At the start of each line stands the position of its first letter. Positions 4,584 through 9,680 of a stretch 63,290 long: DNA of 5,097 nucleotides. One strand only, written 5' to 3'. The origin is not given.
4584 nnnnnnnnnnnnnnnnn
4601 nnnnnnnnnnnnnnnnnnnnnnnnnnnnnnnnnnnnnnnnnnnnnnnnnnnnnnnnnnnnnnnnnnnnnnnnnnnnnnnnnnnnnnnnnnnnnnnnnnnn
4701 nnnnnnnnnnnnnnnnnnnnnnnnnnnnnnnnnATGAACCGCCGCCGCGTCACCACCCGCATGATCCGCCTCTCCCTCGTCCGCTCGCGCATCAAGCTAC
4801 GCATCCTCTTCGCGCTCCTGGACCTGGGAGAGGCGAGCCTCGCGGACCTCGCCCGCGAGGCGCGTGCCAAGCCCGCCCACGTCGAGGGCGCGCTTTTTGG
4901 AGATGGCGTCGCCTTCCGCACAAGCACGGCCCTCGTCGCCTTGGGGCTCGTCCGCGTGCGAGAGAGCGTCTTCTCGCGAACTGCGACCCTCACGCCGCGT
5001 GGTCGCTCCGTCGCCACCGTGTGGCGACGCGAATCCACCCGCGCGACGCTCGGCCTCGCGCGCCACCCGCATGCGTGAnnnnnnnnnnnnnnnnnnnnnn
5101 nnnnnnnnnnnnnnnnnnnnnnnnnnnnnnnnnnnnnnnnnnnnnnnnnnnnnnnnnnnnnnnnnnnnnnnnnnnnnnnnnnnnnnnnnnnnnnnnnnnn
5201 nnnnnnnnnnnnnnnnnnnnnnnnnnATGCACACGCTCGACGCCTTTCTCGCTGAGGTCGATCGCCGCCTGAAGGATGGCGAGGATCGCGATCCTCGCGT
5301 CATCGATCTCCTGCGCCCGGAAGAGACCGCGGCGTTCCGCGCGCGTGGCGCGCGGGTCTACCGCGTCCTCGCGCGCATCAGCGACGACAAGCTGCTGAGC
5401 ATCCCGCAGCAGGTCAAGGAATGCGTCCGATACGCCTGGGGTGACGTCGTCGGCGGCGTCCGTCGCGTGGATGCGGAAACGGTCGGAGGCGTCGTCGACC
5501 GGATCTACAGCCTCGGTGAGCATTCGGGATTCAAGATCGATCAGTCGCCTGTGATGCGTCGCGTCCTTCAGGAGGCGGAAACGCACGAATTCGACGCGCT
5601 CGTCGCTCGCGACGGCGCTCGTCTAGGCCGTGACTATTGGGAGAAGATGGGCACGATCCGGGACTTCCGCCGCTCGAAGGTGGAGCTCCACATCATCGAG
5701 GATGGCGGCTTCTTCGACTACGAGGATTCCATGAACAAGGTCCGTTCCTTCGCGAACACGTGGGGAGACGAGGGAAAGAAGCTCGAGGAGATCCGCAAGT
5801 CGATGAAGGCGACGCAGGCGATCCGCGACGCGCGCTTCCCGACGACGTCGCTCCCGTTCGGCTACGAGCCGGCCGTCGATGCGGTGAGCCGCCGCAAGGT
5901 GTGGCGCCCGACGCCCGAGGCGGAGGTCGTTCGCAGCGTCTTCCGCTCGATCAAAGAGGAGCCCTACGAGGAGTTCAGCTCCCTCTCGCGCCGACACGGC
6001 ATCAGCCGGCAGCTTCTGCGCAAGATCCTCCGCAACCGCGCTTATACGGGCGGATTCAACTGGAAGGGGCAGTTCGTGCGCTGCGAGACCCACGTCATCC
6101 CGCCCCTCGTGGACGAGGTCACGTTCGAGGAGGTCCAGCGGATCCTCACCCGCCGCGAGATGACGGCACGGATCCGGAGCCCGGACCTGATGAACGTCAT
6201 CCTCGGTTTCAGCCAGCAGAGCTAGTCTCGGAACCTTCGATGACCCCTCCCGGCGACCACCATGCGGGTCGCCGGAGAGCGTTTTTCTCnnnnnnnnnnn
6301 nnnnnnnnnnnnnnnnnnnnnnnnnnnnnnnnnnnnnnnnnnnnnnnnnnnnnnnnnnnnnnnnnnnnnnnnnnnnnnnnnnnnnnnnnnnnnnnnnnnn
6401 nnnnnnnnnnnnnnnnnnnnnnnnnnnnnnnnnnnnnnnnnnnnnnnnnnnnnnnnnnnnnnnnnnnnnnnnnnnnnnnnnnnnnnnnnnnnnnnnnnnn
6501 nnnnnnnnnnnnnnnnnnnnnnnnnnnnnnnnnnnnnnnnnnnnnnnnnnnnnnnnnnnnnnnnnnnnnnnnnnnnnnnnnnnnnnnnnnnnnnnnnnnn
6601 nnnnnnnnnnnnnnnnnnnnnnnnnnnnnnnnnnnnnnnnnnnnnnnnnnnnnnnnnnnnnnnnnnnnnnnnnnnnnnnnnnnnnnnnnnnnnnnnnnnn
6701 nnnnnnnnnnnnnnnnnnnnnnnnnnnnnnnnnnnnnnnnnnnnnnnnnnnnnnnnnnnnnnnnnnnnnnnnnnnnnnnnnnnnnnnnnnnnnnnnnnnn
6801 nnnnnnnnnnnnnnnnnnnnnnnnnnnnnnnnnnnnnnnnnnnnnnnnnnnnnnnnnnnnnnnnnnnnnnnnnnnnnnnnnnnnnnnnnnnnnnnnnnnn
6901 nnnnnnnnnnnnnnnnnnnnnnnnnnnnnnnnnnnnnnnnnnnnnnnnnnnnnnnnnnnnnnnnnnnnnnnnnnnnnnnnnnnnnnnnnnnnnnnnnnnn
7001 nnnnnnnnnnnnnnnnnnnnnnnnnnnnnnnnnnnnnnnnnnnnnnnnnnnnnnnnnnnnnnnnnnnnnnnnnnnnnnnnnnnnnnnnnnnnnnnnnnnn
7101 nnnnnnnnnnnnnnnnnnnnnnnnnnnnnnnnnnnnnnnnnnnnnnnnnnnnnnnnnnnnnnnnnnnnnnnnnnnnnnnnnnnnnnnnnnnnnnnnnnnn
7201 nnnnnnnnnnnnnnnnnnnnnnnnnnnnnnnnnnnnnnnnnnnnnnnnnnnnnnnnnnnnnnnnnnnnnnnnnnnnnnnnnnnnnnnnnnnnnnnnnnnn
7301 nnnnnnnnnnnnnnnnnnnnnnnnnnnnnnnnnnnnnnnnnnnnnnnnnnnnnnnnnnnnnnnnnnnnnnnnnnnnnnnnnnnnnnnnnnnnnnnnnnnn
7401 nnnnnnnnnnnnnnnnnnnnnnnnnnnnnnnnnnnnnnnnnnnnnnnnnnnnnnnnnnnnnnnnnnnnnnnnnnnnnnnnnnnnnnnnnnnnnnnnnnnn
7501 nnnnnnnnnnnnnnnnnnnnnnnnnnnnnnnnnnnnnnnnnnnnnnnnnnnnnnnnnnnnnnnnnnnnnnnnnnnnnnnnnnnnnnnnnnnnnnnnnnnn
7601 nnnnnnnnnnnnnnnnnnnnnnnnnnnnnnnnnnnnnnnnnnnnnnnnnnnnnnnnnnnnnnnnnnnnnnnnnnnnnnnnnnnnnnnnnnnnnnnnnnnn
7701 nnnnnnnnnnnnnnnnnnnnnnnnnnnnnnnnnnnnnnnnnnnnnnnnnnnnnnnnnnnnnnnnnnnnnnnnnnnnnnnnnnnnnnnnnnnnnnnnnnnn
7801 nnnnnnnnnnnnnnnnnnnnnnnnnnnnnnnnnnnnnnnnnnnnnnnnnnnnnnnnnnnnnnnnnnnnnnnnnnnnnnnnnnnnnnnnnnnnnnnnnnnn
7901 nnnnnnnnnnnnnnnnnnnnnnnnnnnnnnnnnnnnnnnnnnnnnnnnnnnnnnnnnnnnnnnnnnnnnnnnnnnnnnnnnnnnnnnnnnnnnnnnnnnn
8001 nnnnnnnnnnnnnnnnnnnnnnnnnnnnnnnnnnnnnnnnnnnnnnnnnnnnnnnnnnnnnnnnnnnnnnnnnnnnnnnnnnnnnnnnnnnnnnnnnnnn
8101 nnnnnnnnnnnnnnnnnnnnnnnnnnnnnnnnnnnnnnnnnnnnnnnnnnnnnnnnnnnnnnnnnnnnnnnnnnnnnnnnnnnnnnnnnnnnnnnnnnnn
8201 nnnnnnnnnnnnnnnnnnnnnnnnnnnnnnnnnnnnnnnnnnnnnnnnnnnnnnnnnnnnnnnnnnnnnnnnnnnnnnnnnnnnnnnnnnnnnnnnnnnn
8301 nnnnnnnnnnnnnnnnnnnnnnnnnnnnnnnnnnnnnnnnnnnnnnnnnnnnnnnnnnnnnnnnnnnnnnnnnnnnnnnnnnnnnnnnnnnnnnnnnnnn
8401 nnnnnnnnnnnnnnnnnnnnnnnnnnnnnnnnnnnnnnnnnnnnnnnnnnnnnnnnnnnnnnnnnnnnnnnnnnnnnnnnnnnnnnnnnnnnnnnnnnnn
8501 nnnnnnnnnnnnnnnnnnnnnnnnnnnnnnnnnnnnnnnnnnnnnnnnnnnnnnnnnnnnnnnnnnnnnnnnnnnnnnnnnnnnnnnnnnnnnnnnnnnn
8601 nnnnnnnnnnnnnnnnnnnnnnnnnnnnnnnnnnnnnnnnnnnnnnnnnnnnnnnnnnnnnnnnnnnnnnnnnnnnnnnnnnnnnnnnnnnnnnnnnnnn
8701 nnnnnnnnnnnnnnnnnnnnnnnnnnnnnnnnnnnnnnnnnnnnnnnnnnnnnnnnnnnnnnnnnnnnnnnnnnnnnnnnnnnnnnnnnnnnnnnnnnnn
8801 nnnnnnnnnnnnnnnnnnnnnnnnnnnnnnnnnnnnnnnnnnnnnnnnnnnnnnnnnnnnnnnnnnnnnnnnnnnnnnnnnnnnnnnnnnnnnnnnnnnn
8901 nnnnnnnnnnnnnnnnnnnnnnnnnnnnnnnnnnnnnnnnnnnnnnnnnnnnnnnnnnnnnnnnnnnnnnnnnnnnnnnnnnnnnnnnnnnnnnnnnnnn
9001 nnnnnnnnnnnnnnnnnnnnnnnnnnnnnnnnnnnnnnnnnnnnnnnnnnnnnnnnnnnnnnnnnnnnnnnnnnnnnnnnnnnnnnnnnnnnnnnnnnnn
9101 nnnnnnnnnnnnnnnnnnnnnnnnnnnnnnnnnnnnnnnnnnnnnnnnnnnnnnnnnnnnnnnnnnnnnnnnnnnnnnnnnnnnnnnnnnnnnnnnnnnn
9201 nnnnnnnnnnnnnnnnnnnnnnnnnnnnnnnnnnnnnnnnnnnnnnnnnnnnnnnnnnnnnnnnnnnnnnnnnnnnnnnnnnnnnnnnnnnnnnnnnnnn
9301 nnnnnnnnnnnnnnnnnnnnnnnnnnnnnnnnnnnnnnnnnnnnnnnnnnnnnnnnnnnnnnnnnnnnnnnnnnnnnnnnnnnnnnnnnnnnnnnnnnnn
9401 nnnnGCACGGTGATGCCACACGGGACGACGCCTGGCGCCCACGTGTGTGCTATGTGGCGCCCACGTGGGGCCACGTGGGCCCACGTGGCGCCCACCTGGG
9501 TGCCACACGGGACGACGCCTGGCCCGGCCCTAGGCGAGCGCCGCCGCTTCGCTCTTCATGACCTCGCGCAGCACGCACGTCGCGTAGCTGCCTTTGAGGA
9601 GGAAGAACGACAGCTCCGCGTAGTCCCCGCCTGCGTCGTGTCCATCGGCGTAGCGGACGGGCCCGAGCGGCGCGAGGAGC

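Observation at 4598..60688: Dispersed, oriented intergenic repeat family made of helically phased CAC(G/C)TG units closed by a conserved terminal module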

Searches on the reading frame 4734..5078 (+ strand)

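Call 13: search_protein_families(library=pfam, proteins=[window:4734-5078:+])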
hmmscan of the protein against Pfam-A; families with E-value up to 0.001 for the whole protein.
window:4734-5078:+ (114 aa): 1 family
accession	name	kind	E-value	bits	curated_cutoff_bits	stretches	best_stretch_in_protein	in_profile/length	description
PF07381.18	EarA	-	3.6e-13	49.6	22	1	13-95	3-88/90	EarA-like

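Call 66: search_protein_families(library=ncbifam, proteins=[window:4734-5078:+], max_evalue=0.01)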
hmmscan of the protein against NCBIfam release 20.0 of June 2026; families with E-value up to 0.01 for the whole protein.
window:4734-5078:+ (114 aa): 0 families

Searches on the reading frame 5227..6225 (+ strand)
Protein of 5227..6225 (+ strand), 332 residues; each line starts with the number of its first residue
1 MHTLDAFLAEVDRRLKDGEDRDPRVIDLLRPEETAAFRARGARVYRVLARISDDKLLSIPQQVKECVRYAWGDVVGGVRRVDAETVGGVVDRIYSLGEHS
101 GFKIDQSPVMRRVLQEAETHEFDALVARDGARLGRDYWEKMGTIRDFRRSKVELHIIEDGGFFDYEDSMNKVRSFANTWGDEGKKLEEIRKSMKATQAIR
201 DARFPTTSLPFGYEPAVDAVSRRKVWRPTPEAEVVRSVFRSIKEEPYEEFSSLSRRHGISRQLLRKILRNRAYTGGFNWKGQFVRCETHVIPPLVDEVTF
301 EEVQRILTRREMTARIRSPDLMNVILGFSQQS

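Call 13: search_protein_families(library=pfam, proteins=[window:5227-6225:+])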
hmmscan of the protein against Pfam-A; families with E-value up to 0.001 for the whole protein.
window:5227-6225:+ (332 aa): 2 families
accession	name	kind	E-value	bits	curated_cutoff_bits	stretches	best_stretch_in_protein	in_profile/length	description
PF00239.26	Resolvase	-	4.2e-08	33.8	23.3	1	94-171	37-111/145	Resolvase, N terminal domain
PF07508.19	Recombinase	-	6.6e-06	26.7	21.1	1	255-310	28-102/102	Recombinase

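Call 55: find_homologous_proteins(query=window:5227-6225:+, max_evalue=0.00001)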
Query window:5227-6225:+ (332 aa): 80 proteins with E <= 0.00001 among 6122 candidates.
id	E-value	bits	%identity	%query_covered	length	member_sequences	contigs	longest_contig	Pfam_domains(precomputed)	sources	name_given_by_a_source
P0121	6.5e-205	698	92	99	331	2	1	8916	PF07508.20,PF00239.27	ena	-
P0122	4.0e-204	695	92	100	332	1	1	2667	PF00239.27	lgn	-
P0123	1.8e-203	693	92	100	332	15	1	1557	PF00239.27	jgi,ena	-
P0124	1.1e-201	687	91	100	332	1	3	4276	PF07508.20,PF00239.27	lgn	-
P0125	7.3e-200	681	91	99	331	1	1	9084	PF00239.27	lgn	-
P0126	1.4e-196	670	88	100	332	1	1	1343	PF07508.20,PF00239.27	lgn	-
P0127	1.5e-194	664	87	99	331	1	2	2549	PF00239.27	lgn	-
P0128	3.4e-191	653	86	100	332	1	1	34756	PF07508.20,PF00239.27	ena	-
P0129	2.4e-190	650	86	100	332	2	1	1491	PF07508.20,PF00239.27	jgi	jgi:DNA invertase Pin-like site-specific DNA recombinase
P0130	4.2e-190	649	86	100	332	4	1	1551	PF07508.20,PF00239.27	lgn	-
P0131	1.8e-188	644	86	99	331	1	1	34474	PF07508.20,PF00239.27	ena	-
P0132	7.1e-185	632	83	100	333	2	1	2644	PF07508.20,PF00239.27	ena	-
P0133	1.6e-184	631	83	99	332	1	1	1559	PF07508.20,PF00239.27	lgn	-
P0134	2.3e-184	630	81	100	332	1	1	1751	PF07508.20,PF00239.27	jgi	jgi:DNA invertase Pin-like site-specific DNA recombinase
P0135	4.7e-183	626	81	100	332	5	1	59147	PF00239.27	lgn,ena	-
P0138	1.6e-181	621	83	99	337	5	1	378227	PF07508.20,PF00239.27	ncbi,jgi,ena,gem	-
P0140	1.7e-180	618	81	100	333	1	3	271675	PF07508.20,PF00239.27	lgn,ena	-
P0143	8.9e-174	596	92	86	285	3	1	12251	PF07508.20,PF00239.27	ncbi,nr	ncbi:MAG TPA: recombinase family protein [Candidatus Thermoplasmatota archaeon]|nr:recombinase famil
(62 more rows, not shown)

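Call 56: find_encoding_contigs(protein=P0125, flank=10000, max_places=2)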
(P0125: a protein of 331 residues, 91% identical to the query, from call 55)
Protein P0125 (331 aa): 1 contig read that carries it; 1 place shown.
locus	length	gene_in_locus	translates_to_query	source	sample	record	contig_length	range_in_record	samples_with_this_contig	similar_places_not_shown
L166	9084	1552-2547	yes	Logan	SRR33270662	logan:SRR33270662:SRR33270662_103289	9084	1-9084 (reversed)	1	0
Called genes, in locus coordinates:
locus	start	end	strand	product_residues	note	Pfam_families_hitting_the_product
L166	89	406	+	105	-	PF04014:MazE_antitoxin (faint)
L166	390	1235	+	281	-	PF00239:Resolvase, PF07508:Recombinase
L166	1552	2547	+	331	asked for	PF00239:Resolvase (weak)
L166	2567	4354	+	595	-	PF20604:DUF6798 (faint)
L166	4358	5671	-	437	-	PF01142:TruD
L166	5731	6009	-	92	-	PF13656:RNA_pol_L_2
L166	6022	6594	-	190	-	PF14382:ECR1_N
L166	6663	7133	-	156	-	PF01170:UPF0020 (faint), PF05175:MTS, PF06325:PrmA, PF08241:Methyltransf_11 (weak), PF13649:Methyltransf_25, PF13847:Methyltransf_31 (weak)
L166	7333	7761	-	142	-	-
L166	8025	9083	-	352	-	?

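Call 57: find_encoding_contigs(protein=P0121, flank=10000, max_places=2)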
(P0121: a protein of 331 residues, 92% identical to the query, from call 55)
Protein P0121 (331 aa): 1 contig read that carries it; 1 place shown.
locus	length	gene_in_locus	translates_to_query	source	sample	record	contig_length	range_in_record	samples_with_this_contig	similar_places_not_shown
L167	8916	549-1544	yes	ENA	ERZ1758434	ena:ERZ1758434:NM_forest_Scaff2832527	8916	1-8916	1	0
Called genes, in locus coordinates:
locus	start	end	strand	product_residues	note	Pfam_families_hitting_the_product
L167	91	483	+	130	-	PF07381:EarA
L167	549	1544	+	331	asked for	PF00239:Resolvase, PF07508:Recombinase (weak)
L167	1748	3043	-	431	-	PF01142:TruD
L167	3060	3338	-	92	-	PF13656:RNA_pol_L_2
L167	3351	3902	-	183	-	PF14382:ECR1_N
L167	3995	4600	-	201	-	PF13489:Methyltransf_23 (weak), PF05175:MTS, PF06325:PrmA, PF13649:Methyltransf_25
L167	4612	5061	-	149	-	-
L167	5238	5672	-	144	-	-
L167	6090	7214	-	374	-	PF00226:DnaJ, PF01556:DnaJ_C, PF00684:DnaJ_CXXCXGXG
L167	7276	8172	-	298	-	-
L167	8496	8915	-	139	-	?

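Call 58: find_encoding_contigs(protein=P0143, flank=10000, max_places=2)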
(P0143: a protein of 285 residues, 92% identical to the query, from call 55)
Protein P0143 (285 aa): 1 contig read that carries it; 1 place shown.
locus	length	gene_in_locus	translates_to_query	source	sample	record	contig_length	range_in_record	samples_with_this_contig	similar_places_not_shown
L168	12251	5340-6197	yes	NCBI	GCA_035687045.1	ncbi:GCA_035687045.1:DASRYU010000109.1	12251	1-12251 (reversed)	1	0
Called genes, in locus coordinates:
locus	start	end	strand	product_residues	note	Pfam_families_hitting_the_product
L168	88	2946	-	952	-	PF00801:PKD, PF18911:PKD_4, PF22352:K319L-like_PKD (weak), PF00801:PKD (weak), PF18911:PKD_4, PF00801:PKD (weak), PF18911:PKD_4, PF00801:PKD, +2 more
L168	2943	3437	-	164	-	-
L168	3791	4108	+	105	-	PF04014:MazE_antitoxin (faint)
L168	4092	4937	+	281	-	PF00239:Resolvase, PF07508:Recombinase (weak)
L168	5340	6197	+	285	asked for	PF00239:Resolvase, PF07508:Recombinase (weak)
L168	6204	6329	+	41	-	-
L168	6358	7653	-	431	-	PF01142:TruD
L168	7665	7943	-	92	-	PF13656:RNA_pol_L_2, PF01193:RNA_pol_L (faint)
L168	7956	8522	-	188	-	PF14382:ECR1_N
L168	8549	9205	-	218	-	PF01170:UPF0020 (faint), PF06325:PrmA, PF05175:MTS, PF13847:Methyltransf_31 (weak), PF08241:Methyltransf_11, PF13649:Methyltransf_25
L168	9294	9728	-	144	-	-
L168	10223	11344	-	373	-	PF00226:DnaJ, PF01556:DnaJ_C, PF00684:DnaJ_CXXCXGXG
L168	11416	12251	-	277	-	?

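Call 60: find_encoding_contigs(protein=P0138, flank=10000, max_places=1)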
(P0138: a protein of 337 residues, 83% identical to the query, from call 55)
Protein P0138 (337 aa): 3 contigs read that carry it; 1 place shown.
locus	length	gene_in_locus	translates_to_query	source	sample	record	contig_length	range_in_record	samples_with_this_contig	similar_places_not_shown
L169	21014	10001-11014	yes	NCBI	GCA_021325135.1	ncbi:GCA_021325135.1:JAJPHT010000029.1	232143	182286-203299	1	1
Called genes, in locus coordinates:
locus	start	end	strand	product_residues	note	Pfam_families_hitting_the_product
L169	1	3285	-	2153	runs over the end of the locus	PF00082:Peptidase_S8, PF00041:fn3 (faint), PF19077:Big_13 (faint), PF17957:Big_7 (faint)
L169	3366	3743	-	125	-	-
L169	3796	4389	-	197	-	-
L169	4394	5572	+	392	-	PF00226:DnaJ, PF01556:DnaJ_C, PF00684:DnaJ_CXXCXGXG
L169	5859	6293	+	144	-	-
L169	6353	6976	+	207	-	PF13489:Methyltransf_23 (faint), PF05175:MTS, PF06325:PrmA, PF13847:Methyltransf_31, PF08241:Methyltransf_11 (weak), PF13649:Methyltransf_25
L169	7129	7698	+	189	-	PF14382:ECR1_N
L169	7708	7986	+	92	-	PF13656:RNA_pol_L_2, PF01193:RNA_pol_L (weak)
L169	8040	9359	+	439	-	PF01142:TruD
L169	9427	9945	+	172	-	-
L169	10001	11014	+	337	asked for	PF00239:Resolvase, PF07508:Recombinase (weak)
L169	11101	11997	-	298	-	PF00239:Resolvase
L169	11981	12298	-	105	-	PF04014:MazE_antitoxin (faint)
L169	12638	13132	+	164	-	-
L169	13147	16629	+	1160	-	PF18911:PKD_4, PF00801:PKD, PF00801:PKD, PF18911:PKD_4, PF00801:PKD, PF18911:PKD_4, PF00801:PKD, PF18911:PKD_4, +6 more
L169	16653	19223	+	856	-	PF00270:DEAD, PF04851:ResIII (weak), PF00271:Helicase_C, PF19306:WHD_Lhr, PF08494:DEAD_assoc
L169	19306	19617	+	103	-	PF04242:DUF424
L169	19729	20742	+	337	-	PF04981:NMD3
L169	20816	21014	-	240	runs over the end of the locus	PF02633:Creatininase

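Call 61: find_encoding_contigs(protein=P0140, flank=10000, max_places=1)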
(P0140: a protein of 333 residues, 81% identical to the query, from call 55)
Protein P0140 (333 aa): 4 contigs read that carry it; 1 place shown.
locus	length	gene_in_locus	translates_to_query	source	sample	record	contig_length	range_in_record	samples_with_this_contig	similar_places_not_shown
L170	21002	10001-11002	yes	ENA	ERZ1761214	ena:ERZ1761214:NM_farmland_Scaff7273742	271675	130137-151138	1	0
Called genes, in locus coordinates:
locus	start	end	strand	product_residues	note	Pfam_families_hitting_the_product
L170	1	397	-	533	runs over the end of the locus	PF01266:DAO, PF12831:FAD_oxidored (weak), PF16901:DAO_C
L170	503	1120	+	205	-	PF01025:GrpE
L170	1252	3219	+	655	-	PF00012:HSP70, PF06723:MreB_Mbl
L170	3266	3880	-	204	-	-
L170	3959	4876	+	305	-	-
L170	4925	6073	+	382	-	PF00226:DnaJ, PF01556:DnaJ_C, PF00684:DnaJ_CXXCXGXG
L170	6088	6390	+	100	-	-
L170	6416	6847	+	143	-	-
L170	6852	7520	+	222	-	PF05175:MTS, PF06325:PrmA, PF13847:Methyltransf_31, PF08241:Methyltransf_11 (weak), PF13649:Methyltransf_25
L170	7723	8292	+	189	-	PF14382:ECR1_N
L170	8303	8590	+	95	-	PF13656:RNA_pol_L_2, PF01193:RNA_pol_L (weak)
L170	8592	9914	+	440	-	PF01142:TruD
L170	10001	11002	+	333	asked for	PF00239:Resolvase, PF07508:Recombinase (weak)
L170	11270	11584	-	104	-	-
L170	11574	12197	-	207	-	PF00239:Resolvase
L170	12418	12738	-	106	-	PF04014:MazE_antitoxin (faint)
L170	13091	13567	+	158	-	-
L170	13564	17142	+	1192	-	PF06832:BiPBP_C (weak), PF18911:PKD_4, PF00801:PKD, PF18911:PKD_4, PF00801:PKD, PF18911:PKD_4, PF00801:PKD, PF18911:PKD_4, +2 more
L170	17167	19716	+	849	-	PF04851:ResIII (weak), PF00270:DEAD, PF00271:Helicase_C, PF19306:WHD_Lhr, PF08494:DEAD_assoc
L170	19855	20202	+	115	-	PF04242:DUF424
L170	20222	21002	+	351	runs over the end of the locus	PF04981:NMD3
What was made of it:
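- Res2 is inverted in L169 and L170 (calls 60, 61).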

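Call 65: search_solved_structures(query=window:5227-6225:+, max_evalue=0.01)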
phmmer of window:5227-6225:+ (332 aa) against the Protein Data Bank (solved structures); distinct sequences matched with E-value up to 0.01: 0.
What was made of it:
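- Tried and rejected: No match (call 65).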

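Call 66: search_protein_families(library=ncbifam, proteins=[window:5227-6225:+], max_evalue=0.01)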
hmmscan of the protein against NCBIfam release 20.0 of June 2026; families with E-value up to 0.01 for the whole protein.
window:5227-6225:+ (332 aa): 1 family
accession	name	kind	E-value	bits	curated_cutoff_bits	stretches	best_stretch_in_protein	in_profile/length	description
NF049883.1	resolv_YneB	equivalog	0.00012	21.6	175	1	98-193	44-139/211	YneB family resolvase-like protein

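Call 74: find_encoding_contigs(protein=P0128, flank=10000, max_places=1)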
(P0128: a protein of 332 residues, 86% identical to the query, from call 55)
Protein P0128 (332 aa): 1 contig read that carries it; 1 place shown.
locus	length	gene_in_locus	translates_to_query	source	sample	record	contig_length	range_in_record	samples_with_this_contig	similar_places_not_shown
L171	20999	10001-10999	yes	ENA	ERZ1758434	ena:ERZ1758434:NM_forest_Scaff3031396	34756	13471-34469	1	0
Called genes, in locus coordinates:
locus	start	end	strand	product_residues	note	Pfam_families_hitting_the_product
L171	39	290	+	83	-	-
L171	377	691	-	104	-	PF04242:DUF424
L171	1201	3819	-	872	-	PF00270:DEAD, PF00271:Helicase_C, PF19306:WHD_Lhr, PF08494:DEAD_assoc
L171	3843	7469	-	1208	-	PF18911:PKD_4, PF00801:PKD, PF00801:PKD, PF18911:PKD_4, PF00801:PKD, PF18911:PKD_4, PF00801:PKD, PF18911:PKD_4, +6 more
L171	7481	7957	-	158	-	-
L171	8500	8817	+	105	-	PF15937:PrlF_antitoxin (faint)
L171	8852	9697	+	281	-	PF00239:Resolvase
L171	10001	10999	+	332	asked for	PF00239:Resolvase, PF07508:Recombinase (faint)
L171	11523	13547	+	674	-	-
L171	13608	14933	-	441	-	PF01142:TruD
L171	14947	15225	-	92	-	PF13656:RNA_pol_L_2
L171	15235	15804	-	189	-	PF14382:ECR1_N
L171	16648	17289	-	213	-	PF01170:UPF0020 (weak), PF13489:Methyltransf_23 (weak), PF05175:MTS, PF06325:PrmA, PF13847:Methyltransf_31, PF08241:Methyltransf_11 (weak), PF13649:Methyltransf_25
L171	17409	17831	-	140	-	-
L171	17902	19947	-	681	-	PF00723:Glyco_hydro_15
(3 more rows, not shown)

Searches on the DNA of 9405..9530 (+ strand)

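Call 80: search_dna_similar(query=window:9405-9530:+, collection=phages, mode=distant, max_evalue=0.01, max_rows=10)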
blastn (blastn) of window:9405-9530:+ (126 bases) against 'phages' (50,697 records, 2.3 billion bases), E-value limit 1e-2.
No match.
